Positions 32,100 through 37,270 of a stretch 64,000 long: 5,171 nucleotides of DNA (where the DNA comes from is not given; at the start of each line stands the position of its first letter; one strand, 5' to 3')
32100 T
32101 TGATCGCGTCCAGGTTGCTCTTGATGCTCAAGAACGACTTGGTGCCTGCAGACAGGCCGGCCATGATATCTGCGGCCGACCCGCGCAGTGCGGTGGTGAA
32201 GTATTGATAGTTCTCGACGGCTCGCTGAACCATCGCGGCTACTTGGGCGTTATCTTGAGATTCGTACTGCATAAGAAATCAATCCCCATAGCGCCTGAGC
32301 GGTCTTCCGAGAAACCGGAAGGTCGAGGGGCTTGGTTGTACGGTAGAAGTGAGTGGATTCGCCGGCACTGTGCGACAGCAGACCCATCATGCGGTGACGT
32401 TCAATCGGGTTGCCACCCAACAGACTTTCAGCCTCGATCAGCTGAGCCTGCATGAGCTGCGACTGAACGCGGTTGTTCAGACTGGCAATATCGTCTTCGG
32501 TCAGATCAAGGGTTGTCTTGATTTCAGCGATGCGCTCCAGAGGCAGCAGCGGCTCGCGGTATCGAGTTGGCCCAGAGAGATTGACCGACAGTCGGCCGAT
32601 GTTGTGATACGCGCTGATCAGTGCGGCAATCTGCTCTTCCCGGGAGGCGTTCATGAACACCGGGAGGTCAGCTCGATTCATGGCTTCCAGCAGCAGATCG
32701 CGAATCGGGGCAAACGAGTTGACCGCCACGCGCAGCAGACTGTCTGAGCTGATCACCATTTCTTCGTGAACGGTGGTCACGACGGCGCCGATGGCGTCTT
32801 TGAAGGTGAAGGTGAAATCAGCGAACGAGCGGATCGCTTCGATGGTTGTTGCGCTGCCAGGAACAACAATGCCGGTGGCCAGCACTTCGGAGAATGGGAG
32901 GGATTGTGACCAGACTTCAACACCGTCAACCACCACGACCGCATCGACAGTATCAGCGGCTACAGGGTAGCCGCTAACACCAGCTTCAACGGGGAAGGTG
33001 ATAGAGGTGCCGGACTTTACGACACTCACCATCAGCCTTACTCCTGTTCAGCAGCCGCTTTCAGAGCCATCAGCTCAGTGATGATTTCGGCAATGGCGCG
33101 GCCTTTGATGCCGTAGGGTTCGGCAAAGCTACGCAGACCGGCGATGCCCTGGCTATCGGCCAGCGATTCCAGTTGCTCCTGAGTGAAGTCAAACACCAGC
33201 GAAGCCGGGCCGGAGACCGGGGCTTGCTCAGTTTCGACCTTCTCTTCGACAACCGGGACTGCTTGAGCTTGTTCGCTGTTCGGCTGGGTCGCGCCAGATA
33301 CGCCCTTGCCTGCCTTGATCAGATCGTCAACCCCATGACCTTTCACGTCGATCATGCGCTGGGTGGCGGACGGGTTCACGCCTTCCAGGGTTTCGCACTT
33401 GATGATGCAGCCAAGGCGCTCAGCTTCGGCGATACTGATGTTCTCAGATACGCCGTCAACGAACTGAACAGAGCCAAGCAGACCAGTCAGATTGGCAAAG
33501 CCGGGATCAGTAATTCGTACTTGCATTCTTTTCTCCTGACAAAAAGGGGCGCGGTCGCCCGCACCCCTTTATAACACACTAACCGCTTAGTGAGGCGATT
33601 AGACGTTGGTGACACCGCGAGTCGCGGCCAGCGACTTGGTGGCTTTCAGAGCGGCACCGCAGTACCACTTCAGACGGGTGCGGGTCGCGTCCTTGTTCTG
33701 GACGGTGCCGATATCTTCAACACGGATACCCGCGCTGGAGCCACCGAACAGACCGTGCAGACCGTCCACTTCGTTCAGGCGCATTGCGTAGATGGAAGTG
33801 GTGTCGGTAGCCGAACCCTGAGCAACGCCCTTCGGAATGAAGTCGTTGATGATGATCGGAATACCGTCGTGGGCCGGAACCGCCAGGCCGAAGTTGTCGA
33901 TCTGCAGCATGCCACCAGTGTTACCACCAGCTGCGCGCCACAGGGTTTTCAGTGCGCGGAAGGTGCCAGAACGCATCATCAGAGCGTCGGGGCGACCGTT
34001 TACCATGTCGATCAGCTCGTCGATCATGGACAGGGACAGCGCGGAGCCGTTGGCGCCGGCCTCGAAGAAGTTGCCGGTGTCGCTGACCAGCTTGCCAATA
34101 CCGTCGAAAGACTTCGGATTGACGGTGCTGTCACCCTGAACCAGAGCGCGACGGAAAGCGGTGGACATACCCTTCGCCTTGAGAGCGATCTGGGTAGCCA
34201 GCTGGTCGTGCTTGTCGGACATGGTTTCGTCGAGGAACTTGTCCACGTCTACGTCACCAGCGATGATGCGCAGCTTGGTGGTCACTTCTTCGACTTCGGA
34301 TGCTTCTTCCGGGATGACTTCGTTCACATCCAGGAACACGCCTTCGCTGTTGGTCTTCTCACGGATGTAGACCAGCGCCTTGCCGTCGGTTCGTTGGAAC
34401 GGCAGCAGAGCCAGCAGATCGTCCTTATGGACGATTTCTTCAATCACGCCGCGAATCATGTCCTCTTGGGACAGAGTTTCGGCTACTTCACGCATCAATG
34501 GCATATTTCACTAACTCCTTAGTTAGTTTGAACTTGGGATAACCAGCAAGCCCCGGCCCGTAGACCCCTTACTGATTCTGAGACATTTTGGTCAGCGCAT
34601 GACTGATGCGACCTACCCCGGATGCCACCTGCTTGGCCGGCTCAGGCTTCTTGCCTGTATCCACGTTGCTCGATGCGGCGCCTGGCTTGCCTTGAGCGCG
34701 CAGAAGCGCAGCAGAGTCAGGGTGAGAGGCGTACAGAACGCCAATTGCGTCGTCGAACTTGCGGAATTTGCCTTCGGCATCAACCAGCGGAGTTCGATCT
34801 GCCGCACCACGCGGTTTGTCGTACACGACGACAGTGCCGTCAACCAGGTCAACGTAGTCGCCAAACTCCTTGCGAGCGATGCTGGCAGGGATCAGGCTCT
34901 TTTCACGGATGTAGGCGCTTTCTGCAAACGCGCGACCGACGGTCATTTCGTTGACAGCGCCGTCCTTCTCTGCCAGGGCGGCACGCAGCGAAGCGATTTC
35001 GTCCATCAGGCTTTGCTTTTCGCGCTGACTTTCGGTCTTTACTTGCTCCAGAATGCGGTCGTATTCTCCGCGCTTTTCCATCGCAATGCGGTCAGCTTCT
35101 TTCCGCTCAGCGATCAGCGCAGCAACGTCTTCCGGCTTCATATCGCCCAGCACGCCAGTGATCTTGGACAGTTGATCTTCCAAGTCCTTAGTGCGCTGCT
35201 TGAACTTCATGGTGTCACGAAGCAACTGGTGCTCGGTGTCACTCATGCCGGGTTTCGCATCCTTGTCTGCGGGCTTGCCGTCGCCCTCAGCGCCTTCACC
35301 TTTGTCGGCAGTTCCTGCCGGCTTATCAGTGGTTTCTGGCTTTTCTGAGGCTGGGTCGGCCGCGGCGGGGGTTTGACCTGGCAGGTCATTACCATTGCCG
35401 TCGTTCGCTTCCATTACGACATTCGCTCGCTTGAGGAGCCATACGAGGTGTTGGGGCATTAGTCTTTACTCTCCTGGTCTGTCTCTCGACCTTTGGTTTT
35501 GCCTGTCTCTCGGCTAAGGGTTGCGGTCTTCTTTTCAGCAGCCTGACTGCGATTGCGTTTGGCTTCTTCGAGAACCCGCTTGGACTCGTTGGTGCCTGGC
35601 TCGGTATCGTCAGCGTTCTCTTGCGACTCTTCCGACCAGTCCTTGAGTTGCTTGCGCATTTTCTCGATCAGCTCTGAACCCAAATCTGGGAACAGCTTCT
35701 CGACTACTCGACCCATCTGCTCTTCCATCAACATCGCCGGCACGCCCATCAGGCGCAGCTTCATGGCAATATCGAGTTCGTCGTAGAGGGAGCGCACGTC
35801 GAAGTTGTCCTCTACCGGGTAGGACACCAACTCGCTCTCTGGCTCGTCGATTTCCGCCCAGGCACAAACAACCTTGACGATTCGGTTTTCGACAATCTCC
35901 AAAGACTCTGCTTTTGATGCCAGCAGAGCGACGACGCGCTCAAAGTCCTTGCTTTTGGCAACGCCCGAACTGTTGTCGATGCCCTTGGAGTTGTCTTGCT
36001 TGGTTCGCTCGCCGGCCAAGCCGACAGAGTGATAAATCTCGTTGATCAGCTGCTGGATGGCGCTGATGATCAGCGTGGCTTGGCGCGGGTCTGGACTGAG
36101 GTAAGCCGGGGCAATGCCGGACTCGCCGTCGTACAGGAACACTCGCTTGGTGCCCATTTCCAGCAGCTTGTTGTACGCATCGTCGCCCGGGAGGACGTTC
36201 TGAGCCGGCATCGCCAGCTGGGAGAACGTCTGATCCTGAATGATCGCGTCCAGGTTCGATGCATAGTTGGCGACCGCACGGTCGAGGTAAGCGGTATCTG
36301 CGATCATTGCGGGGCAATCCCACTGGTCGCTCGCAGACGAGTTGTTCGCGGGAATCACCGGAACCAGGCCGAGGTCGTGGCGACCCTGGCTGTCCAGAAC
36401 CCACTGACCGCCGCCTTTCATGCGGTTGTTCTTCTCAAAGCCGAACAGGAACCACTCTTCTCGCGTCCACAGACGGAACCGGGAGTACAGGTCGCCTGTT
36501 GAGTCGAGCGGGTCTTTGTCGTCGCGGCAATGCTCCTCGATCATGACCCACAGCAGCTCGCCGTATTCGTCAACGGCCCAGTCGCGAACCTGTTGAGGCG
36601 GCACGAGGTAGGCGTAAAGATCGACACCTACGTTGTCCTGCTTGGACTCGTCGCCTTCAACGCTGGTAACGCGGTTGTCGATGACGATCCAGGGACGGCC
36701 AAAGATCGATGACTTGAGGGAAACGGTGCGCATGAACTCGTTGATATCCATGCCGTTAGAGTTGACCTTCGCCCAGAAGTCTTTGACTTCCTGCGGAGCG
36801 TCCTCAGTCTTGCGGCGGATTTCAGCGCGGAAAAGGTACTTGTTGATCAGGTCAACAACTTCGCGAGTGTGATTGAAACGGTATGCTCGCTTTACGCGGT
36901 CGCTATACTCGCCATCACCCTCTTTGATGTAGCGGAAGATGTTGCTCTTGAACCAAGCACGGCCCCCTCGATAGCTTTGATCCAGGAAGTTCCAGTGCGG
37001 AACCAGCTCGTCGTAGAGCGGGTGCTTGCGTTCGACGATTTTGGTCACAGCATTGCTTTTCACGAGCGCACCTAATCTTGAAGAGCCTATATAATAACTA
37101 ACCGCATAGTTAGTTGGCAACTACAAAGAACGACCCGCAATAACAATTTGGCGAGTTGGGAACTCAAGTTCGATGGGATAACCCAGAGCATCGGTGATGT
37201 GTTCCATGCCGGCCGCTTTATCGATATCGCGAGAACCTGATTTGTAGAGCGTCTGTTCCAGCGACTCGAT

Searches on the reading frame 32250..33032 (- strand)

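Call 45: search_protein_families(library=phrogs, max_evalue=0.00001, proteins=[window:32250-33032:-])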
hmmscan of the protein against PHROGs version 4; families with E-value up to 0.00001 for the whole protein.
window:32250-33032:- (260 aa): 1 family
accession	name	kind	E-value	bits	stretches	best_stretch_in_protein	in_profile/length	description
phrog_912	-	unknown function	3.7e-41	142.2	1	2-260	2-273/274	-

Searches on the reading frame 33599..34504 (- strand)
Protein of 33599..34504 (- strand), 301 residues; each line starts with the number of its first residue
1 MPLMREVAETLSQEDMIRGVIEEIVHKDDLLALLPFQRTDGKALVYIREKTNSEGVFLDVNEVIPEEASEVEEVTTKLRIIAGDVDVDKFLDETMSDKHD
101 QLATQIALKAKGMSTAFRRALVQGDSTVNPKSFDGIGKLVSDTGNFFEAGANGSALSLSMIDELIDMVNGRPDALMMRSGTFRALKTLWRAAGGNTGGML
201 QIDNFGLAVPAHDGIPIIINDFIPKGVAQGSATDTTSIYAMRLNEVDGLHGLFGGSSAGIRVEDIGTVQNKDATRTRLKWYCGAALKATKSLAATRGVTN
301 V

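Call 45: search_protein_families(library=phrogs, max_evalue=0.00001, proteins=[window:33599-34504:-])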
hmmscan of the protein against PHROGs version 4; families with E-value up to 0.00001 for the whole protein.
window:33599-34504:- (301 aa): 3 families
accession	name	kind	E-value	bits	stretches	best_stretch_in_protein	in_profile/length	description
phrog_212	-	head and packaging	3.9e-85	286.9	1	2-300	6-295/301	major head protein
phrog_31318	-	unknown function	3e-59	200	1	157-300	2-146/147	-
phrog_10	-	head and packaging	4.8e-06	26.8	0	7-227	364-579/752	major head protein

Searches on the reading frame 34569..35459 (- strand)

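Call 45: search_protein_families(library=phrogs, max_evalue=0.00001, proteins=[window:34569-35459:-])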
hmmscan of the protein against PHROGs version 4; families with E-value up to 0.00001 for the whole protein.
window:34569-35459:- (296 aa): 3 families
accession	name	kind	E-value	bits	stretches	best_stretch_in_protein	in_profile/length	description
phrog_206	-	head and packaging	2.1e-19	71.3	1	53-276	19-236/263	head scaffolding protein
phrog_7402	-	unknown function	1.2e-18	68.8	1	172-283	1-118/123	-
phrog_784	-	unknown function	1.4e-13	52.1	1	60-278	27-231/250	-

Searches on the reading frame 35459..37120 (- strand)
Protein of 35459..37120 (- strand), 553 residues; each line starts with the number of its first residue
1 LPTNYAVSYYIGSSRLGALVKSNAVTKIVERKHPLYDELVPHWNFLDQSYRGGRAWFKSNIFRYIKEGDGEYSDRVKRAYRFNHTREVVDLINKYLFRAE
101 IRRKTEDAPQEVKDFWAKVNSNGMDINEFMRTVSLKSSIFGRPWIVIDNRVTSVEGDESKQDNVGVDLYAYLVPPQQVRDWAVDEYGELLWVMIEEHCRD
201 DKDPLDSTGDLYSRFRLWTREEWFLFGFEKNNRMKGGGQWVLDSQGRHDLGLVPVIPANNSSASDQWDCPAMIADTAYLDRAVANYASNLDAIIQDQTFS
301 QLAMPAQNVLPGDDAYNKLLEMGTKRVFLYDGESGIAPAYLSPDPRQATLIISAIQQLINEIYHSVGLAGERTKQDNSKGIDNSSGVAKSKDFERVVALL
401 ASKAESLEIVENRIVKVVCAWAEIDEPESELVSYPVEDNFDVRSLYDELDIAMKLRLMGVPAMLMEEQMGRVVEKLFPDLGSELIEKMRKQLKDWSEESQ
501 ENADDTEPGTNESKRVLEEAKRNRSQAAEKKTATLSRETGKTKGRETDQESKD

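Call 45: search_protein_families(library=phrogs, max_evalue=0.00001, proteins=[window:35459-37120:-])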
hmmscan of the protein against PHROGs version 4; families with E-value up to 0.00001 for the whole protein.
window:35459-37120:- (553 aa): 3 families
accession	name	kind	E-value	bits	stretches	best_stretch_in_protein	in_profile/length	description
phrog_145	-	head and packaging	3e-97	327.4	1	26-513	7-485/493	portal protein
phrog_12458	-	unknown function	5.9e-84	282.5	1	23-253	24-256/265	-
phrog_20858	-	unknown function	7.7e-81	272.1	1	304-541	1-238/250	-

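Call 46: search_dna_similar(query=window:35459-37120:-, collection=phages, mode=protein, max_rows=15, max_evalue=1e-10)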
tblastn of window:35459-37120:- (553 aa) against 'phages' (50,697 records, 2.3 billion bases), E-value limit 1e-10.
Records with a match: 40; places in all: 40; records where one place covers at least 80% of the query: 36.
Best place of each record, by identity: 60-80% 6; <60% 34.
By first word of the organism name: Rhizobium 10; Pseudomonas 6; Klebsiella 6; Escherichia 4; Pelagibacter 4; Nitratiruptor 3; Salmonella 2; Stenotrophomonas 2; Xanthomonas 1; Tunturiibacter 1; and 1 more.
By host as written in the record: Pseudomonas syringae pv. actinidiae 3; Pseudomonas syringae pv. avii 2; - 2; Salmonella enterica subsp. enterica serovar Typhimurium strain LT2 2; Rhizobium etli CFN42 2; Candidatus Pelagibacter sp. HTCC7211 2; Pseudomonas syringae CC0094 1; Escherichia coli strain SCU-107 1; and 25 more.
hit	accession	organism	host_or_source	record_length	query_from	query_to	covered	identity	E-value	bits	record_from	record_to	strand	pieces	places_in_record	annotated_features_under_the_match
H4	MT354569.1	Pseudomonas phage phiK7B1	Pseudomonas syringae pv. actinidiae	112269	20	550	96%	69.6%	0e+0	771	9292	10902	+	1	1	portal protein | major capsid protein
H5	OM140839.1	Pseudomonas phage ZY21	Pseudomonas syringae pv. actinidiae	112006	20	550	96%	69.6%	0e+0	771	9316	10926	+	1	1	portal protein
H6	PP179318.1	Pseudomonas phage Nican01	Pseudomonas syringae CC0094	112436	20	550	96%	69.3%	0e+0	768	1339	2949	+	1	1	portal protein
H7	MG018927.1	Pseudomonas phage nickie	Pseudomonas syringae pv. avii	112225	20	550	96%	67.6%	0e+0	744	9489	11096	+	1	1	portal protein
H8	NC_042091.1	Pseudomonas phage nickie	Pseudomonas syringae pv. avii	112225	20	550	96%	67.6%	0e+0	744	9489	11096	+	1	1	portal protein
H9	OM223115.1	Pseudomonas phage hairong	Pseudomonas syringae pv. actinidiae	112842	14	547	97%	66.9%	0e+0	757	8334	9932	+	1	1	portal protein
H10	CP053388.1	Escherichia phage CMS-2020a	Escherichia coli strain SCU-107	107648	25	517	89%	49.9%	4e-153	491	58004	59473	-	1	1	record has no annotation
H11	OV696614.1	Escherichia phage Cyrano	-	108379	25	517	89%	49.4%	1e-152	489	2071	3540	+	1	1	Head-Tail connector protein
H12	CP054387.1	Escherichia phage CMS-2020a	Escherichia coli strain SCU-175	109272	25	517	89%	49.4%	1e-152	489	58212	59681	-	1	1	record has no annotation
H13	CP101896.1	Klebsiella phage GArcari-2022b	Klebsiella pneumoniae strain 4011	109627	25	527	91%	48.2%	9e-153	490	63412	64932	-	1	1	record has no annotation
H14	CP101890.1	Klebsiella phage GArcari-2022a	Klebsiella pneumoniae strain 9362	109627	25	527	91%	48.2%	9e-153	490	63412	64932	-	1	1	record has no annotation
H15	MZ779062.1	Klebsiella phage pJN2-26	horse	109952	25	527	91%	48.2%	2e-152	489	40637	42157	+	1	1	portal protein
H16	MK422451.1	Klebsiella phage ST13-OXA48phi12.3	Klebsiella pneumoniae ST13-OXA48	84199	25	527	91%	48.2%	2e-152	489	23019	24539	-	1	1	portal protein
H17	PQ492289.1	Klebsiella phage vB_KpnS_p4727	Klebsiella pneumoniae 4727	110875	25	527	91%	48.2%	2e-152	489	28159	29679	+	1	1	record has no annotation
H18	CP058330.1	Klebsiella phage vB_Kpn_1825-KPC53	Klebsiella pneumoniae subsp. pneumoniae ...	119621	25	527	91%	48.2%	3e-152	488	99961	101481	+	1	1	record has no annotation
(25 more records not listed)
